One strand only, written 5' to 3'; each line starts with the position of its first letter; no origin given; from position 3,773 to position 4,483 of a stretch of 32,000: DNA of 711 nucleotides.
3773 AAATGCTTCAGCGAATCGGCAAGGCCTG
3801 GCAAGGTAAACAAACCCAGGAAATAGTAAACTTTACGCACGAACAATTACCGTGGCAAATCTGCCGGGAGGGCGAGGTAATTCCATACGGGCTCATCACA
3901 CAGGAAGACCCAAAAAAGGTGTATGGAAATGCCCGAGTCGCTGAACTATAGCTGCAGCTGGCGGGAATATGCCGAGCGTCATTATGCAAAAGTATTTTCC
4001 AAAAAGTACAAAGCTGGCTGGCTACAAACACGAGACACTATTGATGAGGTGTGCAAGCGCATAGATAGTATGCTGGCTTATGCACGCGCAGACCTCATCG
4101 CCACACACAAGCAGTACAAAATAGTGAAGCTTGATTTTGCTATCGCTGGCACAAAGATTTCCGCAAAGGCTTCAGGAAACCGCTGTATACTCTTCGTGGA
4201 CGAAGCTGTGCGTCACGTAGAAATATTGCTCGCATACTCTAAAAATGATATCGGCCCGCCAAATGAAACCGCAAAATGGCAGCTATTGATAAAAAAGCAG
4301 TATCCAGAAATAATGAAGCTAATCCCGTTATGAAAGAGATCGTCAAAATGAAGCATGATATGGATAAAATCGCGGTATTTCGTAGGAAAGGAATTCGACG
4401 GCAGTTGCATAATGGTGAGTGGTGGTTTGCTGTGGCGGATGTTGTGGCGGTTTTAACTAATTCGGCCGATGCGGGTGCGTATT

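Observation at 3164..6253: Translationally coupled five-gene cassette: XRE-Panacea antitoxin-type gene, RelE-like ORF, Bro-N/DinD-like gene and two GIY-YIG-type genes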

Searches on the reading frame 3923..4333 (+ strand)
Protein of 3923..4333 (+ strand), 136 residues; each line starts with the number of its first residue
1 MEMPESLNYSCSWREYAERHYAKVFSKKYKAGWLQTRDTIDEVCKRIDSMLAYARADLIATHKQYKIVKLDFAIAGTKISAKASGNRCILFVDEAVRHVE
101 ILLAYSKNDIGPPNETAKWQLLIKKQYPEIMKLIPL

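Call 3: search_protein_families(library=pfam, proteins=[window:3923-4333:+], max_evalue=0.1)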
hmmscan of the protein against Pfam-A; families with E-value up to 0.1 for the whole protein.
window:3923-4333:+ (136 aa): 0 families

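Call 4: search_protein_families(library=padloc, proteins=[window:3923-4333:+], max_evalue=0.1)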
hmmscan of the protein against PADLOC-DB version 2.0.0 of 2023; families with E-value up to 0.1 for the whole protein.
window:3923-4333:+ (136 aa): 0 families

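Call 6: search_protein_families(library=ncbifam, proteins=[window:3923-4333:+], max_evalue=1)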
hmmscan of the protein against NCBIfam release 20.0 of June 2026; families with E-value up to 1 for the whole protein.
window:3923-4333:+ (136 aa): 1 family
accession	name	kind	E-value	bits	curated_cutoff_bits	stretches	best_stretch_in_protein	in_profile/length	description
NF011965.0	PRK15437.1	equivalog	0.11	12.1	459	1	37-117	53-131/260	histidine ABC transporter substrate-binding protein HisJ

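Call 7: search_protein_families(library=phrogs, proteins=[window:3923-4333:+], max_evalue=1)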
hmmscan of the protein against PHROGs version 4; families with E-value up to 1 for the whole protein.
window:3923-4333:+ (136 aa): 2 families
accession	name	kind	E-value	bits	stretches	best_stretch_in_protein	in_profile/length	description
phrog_3861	-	lysis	0.18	11.7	1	50-110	62-119/455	amidase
phrog_11091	-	head and packaging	0.4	11.6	1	11-57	38-85/167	Hoc-like head decoration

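Call 9: find_homologous_proteins(query=window:3923-4330:+, max_evalue=0.001)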
Query window:3923-4330:+ (136 aa): 116 proteins with E <= 0.001 among 131 candidates.
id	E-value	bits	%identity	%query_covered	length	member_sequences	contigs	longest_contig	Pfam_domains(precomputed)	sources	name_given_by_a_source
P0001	6.7e-81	287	96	99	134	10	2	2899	-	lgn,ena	-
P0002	1.3e-63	231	74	100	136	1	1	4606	-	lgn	-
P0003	1.8e-60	221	70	100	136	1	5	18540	-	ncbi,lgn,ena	-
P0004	1.2e-59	218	71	100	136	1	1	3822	-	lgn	-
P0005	2.1e-59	217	69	100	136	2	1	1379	-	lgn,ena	-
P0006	6.6e-59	216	71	100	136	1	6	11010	-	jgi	jgi:hypothetical protein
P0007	1.4e-58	215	68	100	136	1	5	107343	-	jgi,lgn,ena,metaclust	metaclust:\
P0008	1.6e-58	215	68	100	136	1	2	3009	-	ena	-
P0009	4.2e-58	213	67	100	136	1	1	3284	-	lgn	-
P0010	5.5e-58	213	71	99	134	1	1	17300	-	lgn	-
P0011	8.9e-58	212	68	100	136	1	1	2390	-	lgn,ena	-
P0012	3.2e-57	210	66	100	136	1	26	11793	-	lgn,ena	-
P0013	3.8e-57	210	67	99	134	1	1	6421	-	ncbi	-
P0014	5.6e-57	210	68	100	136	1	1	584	-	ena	-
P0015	1.0e-56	209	69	97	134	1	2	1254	-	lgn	-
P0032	9.3e-54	199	66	99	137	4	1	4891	-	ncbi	-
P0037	1.8e-53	198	65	99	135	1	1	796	-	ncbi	-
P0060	3.1e-45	172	60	97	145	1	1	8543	-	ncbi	-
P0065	7.2e-45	170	62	96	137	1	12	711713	-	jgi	jgi:hypothetical protein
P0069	2.6e-43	165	59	95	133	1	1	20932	-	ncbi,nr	ncbi:MAG: hypothetical protein Q7T74_05065 [Candidatus Saccharibacteria bacterium]|nr:hypothetical p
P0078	2.3e-42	162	57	97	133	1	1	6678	-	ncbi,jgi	-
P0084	7.8e-41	157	54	97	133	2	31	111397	-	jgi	jgi:hypothetical protein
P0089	4.6e-38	148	51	97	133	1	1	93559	-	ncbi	-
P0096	2.1e-32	130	51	94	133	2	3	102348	-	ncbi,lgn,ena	-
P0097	3.8e-32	129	62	69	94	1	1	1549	-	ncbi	-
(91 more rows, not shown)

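Call 11: find_encoding_contigs(protein=P0007, flank=6000, max_places=3)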
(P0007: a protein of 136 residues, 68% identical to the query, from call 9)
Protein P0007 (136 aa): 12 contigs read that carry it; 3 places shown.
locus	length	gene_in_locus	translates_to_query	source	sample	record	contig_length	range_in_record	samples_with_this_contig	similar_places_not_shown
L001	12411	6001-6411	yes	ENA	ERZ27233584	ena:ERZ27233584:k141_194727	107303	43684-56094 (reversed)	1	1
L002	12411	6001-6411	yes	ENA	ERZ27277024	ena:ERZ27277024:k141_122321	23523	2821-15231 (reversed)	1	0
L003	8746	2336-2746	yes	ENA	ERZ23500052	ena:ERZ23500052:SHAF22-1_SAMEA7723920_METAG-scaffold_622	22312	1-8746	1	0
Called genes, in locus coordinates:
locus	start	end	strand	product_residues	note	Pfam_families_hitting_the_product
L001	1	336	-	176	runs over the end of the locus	PF14378:PAP2_3 (weak), PF01569:PAP2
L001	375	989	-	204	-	PF01323:DSBA, PF13743:Thioredoxin_5, PF13462:Thioredoxin_4 (weak)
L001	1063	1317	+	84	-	-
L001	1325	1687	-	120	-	-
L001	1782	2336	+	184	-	PF04191:PEMT, PF04140:ICMT (weak)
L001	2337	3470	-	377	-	PF01409:tRNA-synt_2d, PF03147:FDX-ACB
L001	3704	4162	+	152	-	PF13238:AAA_18 (weak), PF13671:AAA_33 (faint), PF13207:AAA_17 (faint)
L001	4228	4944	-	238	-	-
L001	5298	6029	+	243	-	PF01381:HTH_3, PF13560:HTH_31, PF13274:SocA_Panacea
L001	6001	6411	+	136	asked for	-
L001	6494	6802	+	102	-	PF01641:SelR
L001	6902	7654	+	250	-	-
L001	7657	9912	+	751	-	PF03659:Glyco_hydro_71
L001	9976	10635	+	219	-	-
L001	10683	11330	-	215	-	PF12079:DUF3558 (weak)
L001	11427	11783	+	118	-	PF09966:DUF2200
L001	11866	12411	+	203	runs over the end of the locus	PF01391:Collagen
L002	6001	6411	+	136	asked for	-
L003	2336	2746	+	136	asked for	-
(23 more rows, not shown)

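Call 12: find_encoding_contigs(protein=P0065, flank=6000, max_places=3)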
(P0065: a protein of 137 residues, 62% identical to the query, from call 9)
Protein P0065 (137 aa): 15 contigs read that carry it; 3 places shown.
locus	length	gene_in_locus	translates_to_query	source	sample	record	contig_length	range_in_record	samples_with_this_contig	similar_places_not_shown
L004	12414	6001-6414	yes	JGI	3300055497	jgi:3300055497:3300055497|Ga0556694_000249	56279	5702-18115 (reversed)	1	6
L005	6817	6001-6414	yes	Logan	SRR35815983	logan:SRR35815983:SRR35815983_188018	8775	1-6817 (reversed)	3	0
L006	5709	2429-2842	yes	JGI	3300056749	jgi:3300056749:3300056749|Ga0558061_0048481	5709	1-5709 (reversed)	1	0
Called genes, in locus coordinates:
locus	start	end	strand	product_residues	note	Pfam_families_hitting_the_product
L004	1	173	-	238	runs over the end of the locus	-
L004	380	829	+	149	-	-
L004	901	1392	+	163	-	-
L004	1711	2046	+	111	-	-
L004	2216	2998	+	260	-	-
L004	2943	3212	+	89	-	-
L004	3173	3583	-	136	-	PF20137:BubE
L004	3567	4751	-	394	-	PF20590:DUF6791, PF00899:ThiF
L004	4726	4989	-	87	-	PF14452:Multi_ubiq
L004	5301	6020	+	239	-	PF01381:HTH_3, PF13560:HTH_31, PF13274:SocA_Panacea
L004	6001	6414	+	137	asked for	-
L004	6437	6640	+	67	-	PF13404:HTH_AsnC-type (faint), PF13412:HTH_24 (faint), PF13560:HTH_31, PF12844:HTH_19 (weak), PF13443:HTH_26, PF01381:HTH_3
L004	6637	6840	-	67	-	-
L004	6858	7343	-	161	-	PF13091:PLDc_2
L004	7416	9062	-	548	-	PF00239:Resolvase, PF07508:Recombinase (weak), PF13408:Zn_ribbon_recom (weak)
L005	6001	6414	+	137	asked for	-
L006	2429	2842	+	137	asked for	-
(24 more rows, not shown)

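Call 13: find_encoding_contigs(protein=P0084, flank=6000, max_places=3)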
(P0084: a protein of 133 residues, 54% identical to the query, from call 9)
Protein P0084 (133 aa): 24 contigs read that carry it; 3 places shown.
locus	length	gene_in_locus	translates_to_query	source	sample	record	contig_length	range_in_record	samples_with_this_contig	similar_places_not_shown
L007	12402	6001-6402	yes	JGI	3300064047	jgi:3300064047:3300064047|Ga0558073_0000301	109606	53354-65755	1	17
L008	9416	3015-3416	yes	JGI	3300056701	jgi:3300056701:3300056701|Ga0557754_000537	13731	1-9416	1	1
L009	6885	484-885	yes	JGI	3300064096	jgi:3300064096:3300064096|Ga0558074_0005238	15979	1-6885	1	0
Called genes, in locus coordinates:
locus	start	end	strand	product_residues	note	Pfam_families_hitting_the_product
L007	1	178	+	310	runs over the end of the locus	PF05154:TM2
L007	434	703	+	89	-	-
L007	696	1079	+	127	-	PF01850:PIN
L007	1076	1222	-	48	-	-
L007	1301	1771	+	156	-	PF18936:DUF5684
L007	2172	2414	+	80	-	-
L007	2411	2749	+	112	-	PF02452:PemK_toxin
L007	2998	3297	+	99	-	PF04365:BrnT_toxin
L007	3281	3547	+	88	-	PF12441:CopG_antitoxin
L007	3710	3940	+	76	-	-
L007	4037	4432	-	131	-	PF01850:PIN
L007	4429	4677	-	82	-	-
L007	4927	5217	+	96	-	-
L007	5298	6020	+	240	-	PF01381:HTH_3, PF13560:HTH_31 (weak), PF13274:SocA_Panacea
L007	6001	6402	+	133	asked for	-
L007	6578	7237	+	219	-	-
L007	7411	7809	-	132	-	PF01850:PIN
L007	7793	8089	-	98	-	PF22513:FitA-like_RHH (weak)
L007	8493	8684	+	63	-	PF18930:DUF5679 (weak)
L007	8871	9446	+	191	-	-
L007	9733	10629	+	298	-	-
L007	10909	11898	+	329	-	-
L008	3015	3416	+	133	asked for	-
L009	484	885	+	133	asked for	-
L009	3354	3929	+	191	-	-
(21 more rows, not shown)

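Call 14: predict_structure(protein=window:3923-4330:+)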
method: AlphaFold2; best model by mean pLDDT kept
length: 136 residues; sequences in the alignment: 1
mean_pLDDT: 40.9   pTM: 0.30
mean pLDDT of the five models: 40.9, 38.6, 38.1, 34.6, 29.7
residues with pLDDT >= 90: 0; 70-90: 0; 50-70: 16; < 50: 120
segments of 3 or more residues with pLDDT < 50: 1-41, 57-94, 99-136
pLDDT, mean of each block of 10 residues (from residue 1): 29 44 44 46 51 49 36 32 35 48 42 39 43 32
secondary structure, 60 per line:
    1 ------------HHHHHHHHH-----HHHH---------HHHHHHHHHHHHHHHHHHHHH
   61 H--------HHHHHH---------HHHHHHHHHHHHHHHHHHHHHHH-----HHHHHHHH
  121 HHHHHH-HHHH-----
elements in order: H13-21 H27-30 H40-61 H70-75 H85-107 H113-126 H128-131

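Call 18: search_solved_structures(query=A1, max_evalue=10, show_alignments=2)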
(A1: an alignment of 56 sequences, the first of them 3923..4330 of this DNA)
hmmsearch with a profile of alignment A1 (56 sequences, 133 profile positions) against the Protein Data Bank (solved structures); distinct sequences matched with E-value up to 10: 7.
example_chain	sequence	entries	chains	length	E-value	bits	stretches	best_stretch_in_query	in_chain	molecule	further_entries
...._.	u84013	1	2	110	0.049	16.7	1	75-115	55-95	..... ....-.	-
5ja8_A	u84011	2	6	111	0.05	16.7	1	75-115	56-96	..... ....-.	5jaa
8a0x_C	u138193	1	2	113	0.051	16.6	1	75-115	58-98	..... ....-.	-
5mje_A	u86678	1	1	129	0.069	16.2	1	75-115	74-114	Cytotoxic translational repressor of toxin-antitoxin stability system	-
9tv9_C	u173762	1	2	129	0.079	16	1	75-115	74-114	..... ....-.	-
1z6o_A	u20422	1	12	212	0.52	13.4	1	17-51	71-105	Ferritin light chain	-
7ung_l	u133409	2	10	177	0.95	12.5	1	11-52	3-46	Protein Flattop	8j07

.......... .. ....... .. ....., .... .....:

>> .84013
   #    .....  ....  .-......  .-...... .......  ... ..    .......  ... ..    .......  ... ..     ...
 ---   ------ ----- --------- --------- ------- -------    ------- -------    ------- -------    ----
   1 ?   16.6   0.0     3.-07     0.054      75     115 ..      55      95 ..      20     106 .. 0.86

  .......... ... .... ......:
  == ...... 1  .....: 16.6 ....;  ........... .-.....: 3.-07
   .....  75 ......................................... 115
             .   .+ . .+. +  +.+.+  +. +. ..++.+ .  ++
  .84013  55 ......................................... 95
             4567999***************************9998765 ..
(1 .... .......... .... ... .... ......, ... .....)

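Call 19: find_related_loci(query=A1, collection=genome_contigs, flank=8000)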
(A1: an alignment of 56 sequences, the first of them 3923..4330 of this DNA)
Query A1 (136 aa) in genome_contigs; peptide patterns used: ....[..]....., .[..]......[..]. (x = any residue, [..] = any of these).
248 stretches matched a pattern; 154 encode a relative of the query (tblastn E <= 1e-3); the best 80 are kept; 80 distinct loci.
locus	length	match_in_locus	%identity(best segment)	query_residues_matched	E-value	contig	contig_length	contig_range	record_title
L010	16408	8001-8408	67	1-136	6e-61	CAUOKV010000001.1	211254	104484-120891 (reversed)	MAG TPA_asm: uncultured Candidatus Saccharibacteria bacterium isolate SRR11085295_bin.7_MetaWRAP_v1.3_MAG genome assembl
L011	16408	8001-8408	67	1-136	6e-61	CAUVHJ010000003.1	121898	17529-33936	MAG TPA_asm: uncultured Candidatus Saccharibacteria bacterium isolate SRR23388446_bin.63_MetaWRAP_v1.3_MAG genome assemb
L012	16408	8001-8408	65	1-136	2e-59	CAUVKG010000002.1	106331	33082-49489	MAG TPA_asm: uncultured Candidatus Saccharibacteria bacterium isolate SRR23388443_bin.31_MetaWRAP_v1.3_MAG genome assemb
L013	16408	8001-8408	65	1-136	2e-59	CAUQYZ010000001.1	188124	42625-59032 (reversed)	MAG TPA_asm: uncultured Candidatus Saccharibacteria bacterium isolate ERR9968936_bin.4_MetaWRAP_v1.3_MAG genome assembly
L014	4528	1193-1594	67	2-132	3e-58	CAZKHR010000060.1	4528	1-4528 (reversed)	MAG TPA_asm: uncultured Candidatus Saccharibacteria bacterium isolate SRP192927_co5_862 genome assembly, contig: NODE_44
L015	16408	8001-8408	65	1-136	6e-58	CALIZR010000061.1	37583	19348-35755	MAG TPA_asm: uncultured Candidatus Saccharibacteria bacterium isolate ERR589379_bin.59_CONCOCT_v1.1_MAG genome assembly,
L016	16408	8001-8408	65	1-136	6e-58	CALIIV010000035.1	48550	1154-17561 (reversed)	MAG TPA_asm: uncultured Candidatus Saccharibacteria bacterium isolate ERR589476_bin.55_CONCOCT_v1.1_MAG genome assembly,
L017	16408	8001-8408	63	1-136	9e-58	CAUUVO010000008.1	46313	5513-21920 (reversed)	MAG TPA_asm: uncultured Candidatus Saccharibacteria bacterium isolate SRR23388446_bin.41_MetaWRAP_v1.3_MAG genome assemb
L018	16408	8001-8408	63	1-136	9e-58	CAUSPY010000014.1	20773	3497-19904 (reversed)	MAG TPA_asm: uncultured Candidatus Saccharibacteria bacterium isolate SRR5395419_bin.16_MetaWRAP_v1.3_MAG genome assembl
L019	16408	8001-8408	63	1-136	8e-58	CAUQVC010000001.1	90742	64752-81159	MAG TPA_asm: uncultured Candidatus Saccharibacteria bacterium isolate ERR9968900_bin.16_MetaWRAP_v1.3_MAG genome assembl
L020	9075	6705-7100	57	5-136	3e-51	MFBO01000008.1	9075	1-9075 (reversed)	MAG: Candidatus Curtissbacteria bacterium RIFCSPLOWO2_01_FULL_38_11b rifcsplowo2_01_scaffold_20452, whole genome shotgun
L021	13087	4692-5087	59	5-136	2e-49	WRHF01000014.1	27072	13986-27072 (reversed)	MAG: Clostridiales bacterium isolate Nt197P3bin103 Ga0082212_10002439, whole genome shotgun sequence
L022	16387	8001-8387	59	8-136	5e-49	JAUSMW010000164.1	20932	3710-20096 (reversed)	MAG: Candidatus Saccharibacteria bacterium isolate E19_maxbin.112_sub E19_k141_544477, whole genome shotgun sequence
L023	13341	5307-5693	59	8-136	5e-49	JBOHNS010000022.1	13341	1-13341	MAG: Candidatus Saccharimonadales bacterium isolate TC-S_metabat2.bin.86 k127_3626794, whole genome shotgun sequence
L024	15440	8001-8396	57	5-136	1e-48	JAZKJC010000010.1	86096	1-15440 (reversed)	MAG: Patescibacteria group bacterium isolate ADI_DC_SW_02_SPN_11032020-bin081_1 DCSW02SPN_B081_1_000000000010, whole gen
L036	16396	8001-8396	51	5-136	4e-42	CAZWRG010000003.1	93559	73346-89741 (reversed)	MAG TPA_asm: uncultured Candidatus Saccharibacteria bacterium isolate SRP144015_co1_33 genome assembly, contig: NODE_122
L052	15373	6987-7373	49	8-136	1e-35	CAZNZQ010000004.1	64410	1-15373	MAG TPA_asm: uncultured Candidatus Saccharibacteria bacterium isolate SRP285395_co1_102 genome assembly, contig: NODE_52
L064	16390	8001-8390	43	7-136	1e-30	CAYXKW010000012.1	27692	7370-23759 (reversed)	MAG TPA_asm: uncultured Candidatus Saccharibacteria bacterium isolate SRP286056_co3_512 genome assembly, contig: NODE_14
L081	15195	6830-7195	43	8-129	5e-28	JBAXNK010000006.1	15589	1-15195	MAG: bacterium isolate ELA477 MAG477_6, whole genome shotgun sequence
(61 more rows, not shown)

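Call 21: predict_structure(alignment_id=A1)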
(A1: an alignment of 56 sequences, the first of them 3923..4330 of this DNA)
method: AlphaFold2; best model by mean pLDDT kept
length: 136 residues; sequences in the alignment: 56
mean_pLDDT: 90.9   pTM: 0.84
mean pLDDT of the five models: 90.9, 89.2, 88.4, 87.1, 87.1
residues with pLDDT >= 90: 111; 70-90: 18; 50-70: 4; < 50: 3
segments of 3 or more residues with pLDDT < 50: 1-3
pLDDT, mean of each block of 10 residues (from residue 1): 63 94 91 94 94 94 96 93 93 96 93 90 94 85
secondary structure, 60 per line:
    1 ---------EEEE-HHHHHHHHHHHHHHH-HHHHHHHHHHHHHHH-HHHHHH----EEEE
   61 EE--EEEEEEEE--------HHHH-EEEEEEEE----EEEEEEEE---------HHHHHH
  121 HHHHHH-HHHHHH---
elements in order: E10-13 H15-29 H31-45 H47-52 E57-62 E65-72 H81-84 E86-93 E98-105 H115-126 H128-133

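Call 24: fold_search(model_id=the predicted structure, library=pdb)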
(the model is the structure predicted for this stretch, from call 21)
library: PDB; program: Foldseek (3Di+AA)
matches with E <= 10: 824; with E <= 0.001: 0
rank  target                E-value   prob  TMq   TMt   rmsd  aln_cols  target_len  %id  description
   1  8a0x_D                3.0e-03  0.99  0.43  0.51   6.1       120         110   18  Crystal structure of the HigB2-HigA2 tetramer in complex with operator DNA (released 2023-05-03)
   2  1wmi_A                3.4e-03  1.00  0.47  0.68   3.7       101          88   11  Crystal structure of archaeal RelE-RelB complex from Pyrococcus horikoshii OT3 (released 2005-03-15)
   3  7v6w_E                8.9e-03  0.99  0.39  0.56   5.1       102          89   17  Crystal structure of heterohexameric Sa2YoeB-Sa2YefM complex bound to 26bp-DNA (released 2021-12-15)
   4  7v5y_E                9.5e-03  0.99  0.40  0.58   4.9       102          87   17  Crystal structure of hexameric complex of Sa2YoeB-Sa2YefM toxin-antitoxin from Staphylococcus aureus (released 2021-12-15)
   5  7v6w_F                1.7e-02  0.98  0.39  0.56   5.1       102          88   17  Crystal structure of heterohexameric Sa2YoeB-Sa2YefM complex bound to 26bp-DNA (released 2021-12-15)
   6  4fxh_B                1.8e-02  0.96  0.41  0.56   6.5       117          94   14  Crystal structure of the isolated E. coli RelE toxin, P212121 form (released 2012-08-29)
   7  6kml_A                1.8e-02  0.92  0.41  0.49   5.6       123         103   12  2.09 Angstrom resolution crystal structure of tetrameric HigBA toxin-antitoxin complex from E.coli (released 2020-11-18)
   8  8a0x_C                2.2e-02  0.91  0.43  0.51   5.6       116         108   18  Crystal structure of the HigB2-HigA2 tetramer in complex with operator DNA (released 2023-05-03)
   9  5ycl_B                3.4e-02  0.94  0.41  0.53   4.4       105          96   12  Crystal structure of HigBA complex from Shigella flexneri (released 2018-09-19)
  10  5ja8_E                3.4e-02  0.92  0.43  0.52   6.0       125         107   16  Crystal structure of the HigB2 toxin in complex with Nb2 (released 2017-04-05)
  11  5ja8_C                3.6e-02  0.85  0.40  0.47   6.3       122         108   15  Crystal structure of the HigB2 toxin in complex with Nb2 (released 2017-04-05)
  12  5mje_A                3.8e-02  0.92  0.43  0.51   5.1       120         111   15  Crystal structure of the HigB2 toxin in complex with Nb8 (released 2017-04-05)
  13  6kml_C                4.1e-02  0.87  0.43  0.51   5.4       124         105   12  2.09 Angstrom resolution crystal structure of tetrameric HigBA toxin-antitoxin complex from E.coli (released 2020-11-18)
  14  5ifg_C                4.7e-02  0.87  0.40  0.51   4.7       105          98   13  Crystal structure of HigA-HigB complex from E. Coli (released 2017-03-01)
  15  2ml6_MODEL_1_A        4.7e-02  0.23  0.20  0.19   9.8        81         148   10  NMR structure of protein ZP_02069618.1 from Bacteroides uniformis ATCC 8492 (released 2014-03-12)
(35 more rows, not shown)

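Call 30: list_cluster_members(proteins=[P0003, P0013, P0032, P0037, P0060, P0069, P0078, P0089, P0096, P0097])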
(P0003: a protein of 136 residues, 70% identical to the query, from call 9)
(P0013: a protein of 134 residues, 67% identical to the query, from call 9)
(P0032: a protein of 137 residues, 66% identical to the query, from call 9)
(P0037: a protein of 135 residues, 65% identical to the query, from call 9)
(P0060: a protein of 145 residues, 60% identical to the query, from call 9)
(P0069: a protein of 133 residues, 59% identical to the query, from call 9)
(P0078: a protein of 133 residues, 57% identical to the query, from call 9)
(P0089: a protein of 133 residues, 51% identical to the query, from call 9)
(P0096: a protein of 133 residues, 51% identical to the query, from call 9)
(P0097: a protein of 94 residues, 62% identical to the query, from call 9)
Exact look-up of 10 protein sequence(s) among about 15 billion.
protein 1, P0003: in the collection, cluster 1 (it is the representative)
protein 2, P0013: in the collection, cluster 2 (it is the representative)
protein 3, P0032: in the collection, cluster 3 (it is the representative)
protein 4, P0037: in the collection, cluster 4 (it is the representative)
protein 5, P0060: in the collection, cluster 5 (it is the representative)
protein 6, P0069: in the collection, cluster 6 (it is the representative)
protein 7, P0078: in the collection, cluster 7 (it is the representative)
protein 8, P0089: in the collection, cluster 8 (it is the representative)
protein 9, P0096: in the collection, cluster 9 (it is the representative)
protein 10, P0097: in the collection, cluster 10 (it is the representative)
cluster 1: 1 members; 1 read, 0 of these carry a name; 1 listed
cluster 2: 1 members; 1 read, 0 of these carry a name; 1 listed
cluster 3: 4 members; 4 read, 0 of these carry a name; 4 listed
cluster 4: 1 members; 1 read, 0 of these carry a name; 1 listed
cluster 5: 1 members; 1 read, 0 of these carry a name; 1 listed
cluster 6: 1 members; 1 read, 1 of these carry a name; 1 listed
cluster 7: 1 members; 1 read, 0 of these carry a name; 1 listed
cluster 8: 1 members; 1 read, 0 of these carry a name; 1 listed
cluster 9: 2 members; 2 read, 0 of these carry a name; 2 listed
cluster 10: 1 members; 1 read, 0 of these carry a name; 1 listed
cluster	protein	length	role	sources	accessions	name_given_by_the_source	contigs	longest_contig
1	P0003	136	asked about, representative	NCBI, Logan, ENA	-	-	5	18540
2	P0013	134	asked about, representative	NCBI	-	-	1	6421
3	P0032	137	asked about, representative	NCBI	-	-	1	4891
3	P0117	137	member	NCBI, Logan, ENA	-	-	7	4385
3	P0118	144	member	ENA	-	-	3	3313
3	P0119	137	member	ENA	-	-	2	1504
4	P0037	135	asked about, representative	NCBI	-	-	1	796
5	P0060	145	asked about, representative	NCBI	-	-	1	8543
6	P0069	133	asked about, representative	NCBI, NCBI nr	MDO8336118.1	MAG: hypothetical protein Q7T74_05065 [Candidatus Saccharibacteria bacterium] | hypothetical protein [Candidatus Saccharibacteria bacterium]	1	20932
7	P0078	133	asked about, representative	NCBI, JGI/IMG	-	-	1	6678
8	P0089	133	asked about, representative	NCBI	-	-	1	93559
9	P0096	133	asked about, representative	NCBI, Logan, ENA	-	-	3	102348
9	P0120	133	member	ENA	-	-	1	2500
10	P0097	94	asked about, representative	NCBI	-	-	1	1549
